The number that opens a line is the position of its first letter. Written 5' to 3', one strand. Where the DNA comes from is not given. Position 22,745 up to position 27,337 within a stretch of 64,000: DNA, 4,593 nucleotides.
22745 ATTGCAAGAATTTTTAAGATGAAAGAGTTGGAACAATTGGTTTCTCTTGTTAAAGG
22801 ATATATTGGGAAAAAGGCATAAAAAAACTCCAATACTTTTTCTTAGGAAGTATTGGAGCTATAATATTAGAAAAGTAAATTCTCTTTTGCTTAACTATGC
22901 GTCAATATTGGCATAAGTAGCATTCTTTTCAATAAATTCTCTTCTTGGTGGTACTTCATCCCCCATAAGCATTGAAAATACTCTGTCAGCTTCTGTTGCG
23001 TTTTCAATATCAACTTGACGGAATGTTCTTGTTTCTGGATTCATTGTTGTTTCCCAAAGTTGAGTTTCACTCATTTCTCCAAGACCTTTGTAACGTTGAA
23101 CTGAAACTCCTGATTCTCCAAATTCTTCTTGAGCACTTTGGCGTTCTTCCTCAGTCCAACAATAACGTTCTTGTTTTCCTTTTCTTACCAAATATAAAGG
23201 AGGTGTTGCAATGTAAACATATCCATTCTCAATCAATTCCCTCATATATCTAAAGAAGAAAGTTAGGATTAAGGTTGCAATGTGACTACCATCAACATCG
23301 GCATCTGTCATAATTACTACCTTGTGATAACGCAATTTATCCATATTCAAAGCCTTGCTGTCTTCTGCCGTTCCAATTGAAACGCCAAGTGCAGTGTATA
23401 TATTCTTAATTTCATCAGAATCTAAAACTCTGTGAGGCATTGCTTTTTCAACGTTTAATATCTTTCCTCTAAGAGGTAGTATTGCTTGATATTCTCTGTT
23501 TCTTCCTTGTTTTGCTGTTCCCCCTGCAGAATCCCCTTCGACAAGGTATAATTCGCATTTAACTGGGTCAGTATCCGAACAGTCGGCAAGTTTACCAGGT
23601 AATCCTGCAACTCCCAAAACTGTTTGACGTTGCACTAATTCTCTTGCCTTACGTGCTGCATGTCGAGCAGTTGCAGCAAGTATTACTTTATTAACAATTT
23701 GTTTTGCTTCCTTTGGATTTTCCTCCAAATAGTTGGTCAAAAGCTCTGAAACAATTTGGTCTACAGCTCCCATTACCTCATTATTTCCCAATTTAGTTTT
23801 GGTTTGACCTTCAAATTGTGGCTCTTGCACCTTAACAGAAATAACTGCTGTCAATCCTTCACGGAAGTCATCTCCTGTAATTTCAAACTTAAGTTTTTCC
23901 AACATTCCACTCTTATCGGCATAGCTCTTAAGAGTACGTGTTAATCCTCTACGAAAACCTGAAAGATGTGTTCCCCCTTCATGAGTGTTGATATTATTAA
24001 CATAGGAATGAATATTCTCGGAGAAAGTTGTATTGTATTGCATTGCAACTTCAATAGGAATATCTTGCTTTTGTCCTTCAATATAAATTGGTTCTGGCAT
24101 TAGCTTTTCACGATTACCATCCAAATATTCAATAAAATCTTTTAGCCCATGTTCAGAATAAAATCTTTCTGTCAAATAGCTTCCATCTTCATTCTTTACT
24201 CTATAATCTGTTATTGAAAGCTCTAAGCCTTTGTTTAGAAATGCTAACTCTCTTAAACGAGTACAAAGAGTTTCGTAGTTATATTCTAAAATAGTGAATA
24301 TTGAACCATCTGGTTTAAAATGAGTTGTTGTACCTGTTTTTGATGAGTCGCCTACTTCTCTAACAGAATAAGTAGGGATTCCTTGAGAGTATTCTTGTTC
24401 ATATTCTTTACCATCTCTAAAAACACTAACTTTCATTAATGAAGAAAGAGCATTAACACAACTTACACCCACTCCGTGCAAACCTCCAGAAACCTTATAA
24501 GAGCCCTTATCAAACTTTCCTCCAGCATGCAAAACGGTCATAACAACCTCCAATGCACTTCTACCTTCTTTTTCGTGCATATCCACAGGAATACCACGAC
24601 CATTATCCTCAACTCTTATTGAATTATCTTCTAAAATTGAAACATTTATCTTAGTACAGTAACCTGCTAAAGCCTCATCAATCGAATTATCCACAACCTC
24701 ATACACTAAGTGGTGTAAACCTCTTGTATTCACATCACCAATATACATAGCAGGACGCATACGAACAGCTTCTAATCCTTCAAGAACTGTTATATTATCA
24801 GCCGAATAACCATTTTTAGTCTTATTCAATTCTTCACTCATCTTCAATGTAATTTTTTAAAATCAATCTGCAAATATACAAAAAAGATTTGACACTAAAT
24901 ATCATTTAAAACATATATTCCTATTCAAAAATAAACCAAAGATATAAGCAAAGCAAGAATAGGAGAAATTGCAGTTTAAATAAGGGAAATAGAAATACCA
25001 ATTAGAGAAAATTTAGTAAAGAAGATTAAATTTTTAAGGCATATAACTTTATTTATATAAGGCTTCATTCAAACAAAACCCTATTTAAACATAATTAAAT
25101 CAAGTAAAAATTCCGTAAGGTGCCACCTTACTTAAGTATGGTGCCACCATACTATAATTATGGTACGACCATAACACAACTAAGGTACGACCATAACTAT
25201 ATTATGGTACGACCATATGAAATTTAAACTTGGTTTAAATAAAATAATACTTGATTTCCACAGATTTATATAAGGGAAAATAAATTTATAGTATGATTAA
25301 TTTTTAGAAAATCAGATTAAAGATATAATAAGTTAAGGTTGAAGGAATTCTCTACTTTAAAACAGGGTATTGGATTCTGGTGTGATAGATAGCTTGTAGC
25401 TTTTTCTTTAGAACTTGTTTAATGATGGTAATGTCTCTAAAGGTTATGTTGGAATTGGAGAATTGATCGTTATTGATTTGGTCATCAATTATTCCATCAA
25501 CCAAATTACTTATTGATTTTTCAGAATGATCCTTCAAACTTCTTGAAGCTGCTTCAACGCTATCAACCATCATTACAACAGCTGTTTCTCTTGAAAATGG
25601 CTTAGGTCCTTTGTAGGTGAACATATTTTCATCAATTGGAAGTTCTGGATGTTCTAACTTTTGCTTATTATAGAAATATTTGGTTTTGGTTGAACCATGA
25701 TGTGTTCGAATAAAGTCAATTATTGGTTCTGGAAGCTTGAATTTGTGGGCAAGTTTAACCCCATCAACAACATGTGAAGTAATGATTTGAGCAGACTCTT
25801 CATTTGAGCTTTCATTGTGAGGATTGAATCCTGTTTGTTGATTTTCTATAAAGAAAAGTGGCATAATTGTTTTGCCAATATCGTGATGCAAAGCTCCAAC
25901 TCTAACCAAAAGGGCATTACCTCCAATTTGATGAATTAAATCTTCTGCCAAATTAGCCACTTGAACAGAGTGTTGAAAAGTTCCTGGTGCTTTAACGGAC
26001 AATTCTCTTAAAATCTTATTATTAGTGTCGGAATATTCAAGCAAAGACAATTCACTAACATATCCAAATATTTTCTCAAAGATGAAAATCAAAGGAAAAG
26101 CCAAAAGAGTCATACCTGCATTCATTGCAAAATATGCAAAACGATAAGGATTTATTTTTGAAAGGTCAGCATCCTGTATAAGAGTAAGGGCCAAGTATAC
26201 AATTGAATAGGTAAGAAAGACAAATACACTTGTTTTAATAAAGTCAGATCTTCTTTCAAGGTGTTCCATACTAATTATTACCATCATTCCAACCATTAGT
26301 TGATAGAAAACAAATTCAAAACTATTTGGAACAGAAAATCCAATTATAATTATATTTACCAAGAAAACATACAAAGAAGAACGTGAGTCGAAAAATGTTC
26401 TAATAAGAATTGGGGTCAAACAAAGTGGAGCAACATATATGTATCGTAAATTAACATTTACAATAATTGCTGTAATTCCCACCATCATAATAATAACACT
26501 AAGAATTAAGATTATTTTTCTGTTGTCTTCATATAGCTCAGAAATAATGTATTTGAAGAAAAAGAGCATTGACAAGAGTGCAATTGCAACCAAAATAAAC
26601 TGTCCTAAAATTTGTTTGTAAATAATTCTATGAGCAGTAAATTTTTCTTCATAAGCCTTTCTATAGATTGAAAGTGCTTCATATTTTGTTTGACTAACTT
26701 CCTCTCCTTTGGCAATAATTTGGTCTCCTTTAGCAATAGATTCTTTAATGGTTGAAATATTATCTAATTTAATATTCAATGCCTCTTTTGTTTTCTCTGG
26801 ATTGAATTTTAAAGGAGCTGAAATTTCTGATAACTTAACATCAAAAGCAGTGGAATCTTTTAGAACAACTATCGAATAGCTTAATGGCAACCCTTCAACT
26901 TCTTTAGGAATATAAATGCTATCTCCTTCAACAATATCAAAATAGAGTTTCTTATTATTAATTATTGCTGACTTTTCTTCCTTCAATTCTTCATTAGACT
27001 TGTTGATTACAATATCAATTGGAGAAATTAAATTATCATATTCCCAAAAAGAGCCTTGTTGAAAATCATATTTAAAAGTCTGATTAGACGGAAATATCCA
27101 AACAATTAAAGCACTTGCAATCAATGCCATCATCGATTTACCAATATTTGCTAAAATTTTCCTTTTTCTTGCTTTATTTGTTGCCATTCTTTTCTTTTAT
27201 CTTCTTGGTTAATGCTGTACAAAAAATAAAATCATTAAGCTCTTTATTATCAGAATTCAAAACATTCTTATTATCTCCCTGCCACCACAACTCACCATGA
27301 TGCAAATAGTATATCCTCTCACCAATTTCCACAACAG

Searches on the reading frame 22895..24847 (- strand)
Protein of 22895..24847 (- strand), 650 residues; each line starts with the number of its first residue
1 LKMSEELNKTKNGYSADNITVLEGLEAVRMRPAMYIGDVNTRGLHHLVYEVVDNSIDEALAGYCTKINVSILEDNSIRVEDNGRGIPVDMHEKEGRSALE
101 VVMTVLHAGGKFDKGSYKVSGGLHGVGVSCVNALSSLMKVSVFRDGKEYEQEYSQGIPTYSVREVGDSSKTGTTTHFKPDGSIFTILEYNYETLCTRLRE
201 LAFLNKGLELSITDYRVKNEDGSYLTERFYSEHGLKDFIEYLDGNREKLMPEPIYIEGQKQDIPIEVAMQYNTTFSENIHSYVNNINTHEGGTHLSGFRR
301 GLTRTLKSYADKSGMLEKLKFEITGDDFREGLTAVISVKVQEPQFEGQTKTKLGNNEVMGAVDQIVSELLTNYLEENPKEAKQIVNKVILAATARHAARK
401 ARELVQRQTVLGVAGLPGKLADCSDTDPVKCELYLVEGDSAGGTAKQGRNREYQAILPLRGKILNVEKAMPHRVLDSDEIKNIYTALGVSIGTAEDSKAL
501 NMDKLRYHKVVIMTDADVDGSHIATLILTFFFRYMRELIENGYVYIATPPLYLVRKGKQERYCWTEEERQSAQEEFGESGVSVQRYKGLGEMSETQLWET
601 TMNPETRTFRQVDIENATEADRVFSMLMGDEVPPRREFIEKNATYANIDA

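Call 14: search_protein_families(library=pfam, proteins=[window:22895-24847:-])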
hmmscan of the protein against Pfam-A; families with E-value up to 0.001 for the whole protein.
window:22895-24847:- (650 aa): 5 families
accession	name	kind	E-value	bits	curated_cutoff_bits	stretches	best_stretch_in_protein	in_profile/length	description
PF00204.31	DNA_gyraseB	-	1.4e-63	214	27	1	234-403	1-172/173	DNA gyrase B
PF00986.26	DNA_gyraseB_C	-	6.6e-30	103.5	29.8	1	579-640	2-63/63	DNA gyrase B subunit, carboxyl terminus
PF01751.28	Toprim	-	2.1e-20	73.1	23.1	1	432-547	1-94/96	Toprim domain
PF02518.31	HATPase_c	-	1.1e-18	68.2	26.4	1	41-178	3-106/111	Histidine kinase-, DNA gyrase B-, and HSP90-like ATPase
PF21249.2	GyrB_hook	-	0.00013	21.9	23.7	1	550-562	1-13/29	GyrB, hook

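Call 78: find_encoding_contigs(protein=window:22895-24847:-, flank=1500, max_places=10)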
Protein window:22895-24847:- (650 aa): no gene with exactly this product is on record in the collection.

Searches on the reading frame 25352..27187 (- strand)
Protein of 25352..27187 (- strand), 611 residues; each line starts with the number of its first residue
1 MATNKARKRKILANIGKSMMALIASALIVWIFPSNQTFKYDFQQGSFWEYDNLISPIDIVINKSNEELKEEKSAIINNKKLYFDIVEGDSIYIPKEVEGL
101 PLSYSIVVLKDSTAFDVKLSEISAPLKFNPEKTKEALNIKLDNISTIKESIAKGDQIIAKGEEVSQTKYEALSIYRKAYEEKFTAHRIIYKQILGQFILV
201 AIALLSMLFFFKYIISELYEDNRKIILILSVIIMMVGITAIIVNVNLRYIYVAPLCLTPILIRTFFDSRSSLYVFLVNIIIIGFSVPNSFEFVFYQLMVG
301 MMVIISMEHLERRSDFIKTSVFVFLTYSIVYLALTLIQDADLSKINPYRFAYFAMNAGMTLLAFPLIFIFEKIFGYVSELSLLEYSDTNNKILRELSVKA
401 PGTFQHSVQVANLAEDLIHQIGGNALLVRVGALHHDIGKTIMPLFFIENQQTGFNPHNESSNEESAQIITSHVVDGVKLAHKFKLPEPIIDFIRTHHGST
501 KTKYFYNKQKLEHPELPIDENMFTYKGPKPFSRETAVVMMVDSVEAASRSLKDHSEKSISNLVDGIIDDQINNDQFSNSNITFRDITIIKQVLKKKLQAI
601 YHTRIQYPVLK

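Call 76: search_protein_families(library=pfam, proteins=[window:25352-27187:-], max_evalue=0.1)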
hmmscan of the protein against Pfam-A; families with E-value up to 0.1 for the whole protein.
window:25352-27187:- (611 aa): 4 families
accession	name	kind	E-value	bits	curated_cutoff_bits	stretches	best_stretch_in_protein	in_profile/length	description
PF07698.17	7TM-7TMR_HD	-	8e-36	124.2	29.4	1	192-378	3-190/190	7TM receptor with intracellular HD hydrolase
PF01966.28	HD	-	2.5e-15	57.2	22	1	403-546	1-115/116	HD domain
PF08668.18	HDOD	-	1.8e-07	31.3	22.9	1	397-497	89-194/196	HDOD domain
PF07697.16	7TMR-HDED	-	2.3e-06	28.2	27.6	1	126-174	171-219/224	7TM-HD extracellular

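Call 79: find_encoding_contigs(protein=window:25352-27187:-, flank=1500, max_places=10)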
Protein window:25352-27187:- (611 aa): 9 contigs read that carry it; 5 places shown.
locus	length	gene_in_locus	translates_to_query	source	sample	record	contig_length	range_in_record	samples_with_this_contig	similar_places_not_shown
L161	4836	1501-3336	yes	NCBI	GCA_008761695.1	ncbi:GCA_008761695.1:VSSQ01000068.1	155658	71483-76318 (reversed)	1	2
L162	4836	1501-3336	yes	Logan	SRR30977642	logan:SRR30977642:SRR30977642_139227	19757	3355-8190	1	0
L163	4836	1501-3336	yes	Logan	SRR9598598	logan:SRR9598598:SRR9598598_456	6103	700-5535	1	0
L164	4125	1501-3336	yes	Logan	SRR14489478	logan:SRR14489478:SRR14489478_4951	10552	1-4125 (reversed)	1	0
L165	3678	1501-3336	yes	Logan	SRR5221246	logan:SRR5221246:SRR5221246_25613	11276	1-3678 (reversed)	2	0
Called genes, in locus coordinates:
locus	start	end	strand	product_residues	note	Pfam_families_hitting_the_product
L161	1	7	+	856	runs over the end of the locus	PF02861:Clp_N, PF13191:AAA_16 (weak), PF00004:AAA, PF17871:AAA_lid_9, PF00004:AAA, PF07724:AAA_2, PF07728:AAA_5, PF10431:ClpB_D2-small, +7 more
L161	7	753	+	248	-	PF02405:MlaE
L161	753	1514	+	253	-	PF00005:ABC_tran, PF13304:AAA_21 (faint)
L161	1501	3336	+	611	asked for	PF07697:7TMR-HDED (weak), PF07698:7TM-7TMR_HD, PF08668:HDOD, PF01966:HD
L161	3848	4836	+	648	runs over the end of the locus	PF02518:HATPase_c, PF00204:DNA_gyraseB, PF01751:Toprim, PF00986:DNA_gyraseB_C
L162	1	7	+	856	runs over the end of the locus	PF02861:Clp_N, PF13191:AAA_16 (weak), PF00004:AAA, PF17871:AAA_lid_9, PF00004:AAA, PF07724:AAA_2, PF07728:AAA_5, PF10431:ClpB_D2-small, +8 more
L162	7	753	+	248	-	PF02405:MlaE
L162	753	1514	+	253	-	PF00005:ABC_tran, PF13304:AAA_21 (faint)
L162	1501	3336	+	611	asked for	PF07697:7TMR-HDED (weak), PF07698:7TM-7TMR_HD, PF08668:HDOD, PF01966:HD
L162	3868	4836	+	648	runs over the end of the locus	PF02518:HATPase_c, PF00204:DNA_gyraseB, PF01751:Toprim, PF00986:DNA_gyraseB_C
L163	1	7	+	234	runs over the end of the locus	?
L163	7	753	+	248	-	PF02405:MlaE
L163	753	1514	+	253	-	PF00005:ABC_tran, PF13304:AAA_21 (faint)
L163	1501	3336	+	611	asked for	PF07697:7TMR-HDED (weak), PF07698:7TM-7TMR_HD, PF08668:HDOD, PF01966:HD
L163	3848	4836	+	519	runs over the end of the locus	?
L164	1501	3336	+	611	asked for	PF07697:7TMR-HDED (weak), PF07698:7TM-7TMR_HD, PF08668:HDOD, PF01966:HD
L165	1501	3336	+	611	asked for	PF07697:7TMR-HDED (weak), PF07698:7TM-7TMR_HD, PF08668:HDOD, PF01966:HD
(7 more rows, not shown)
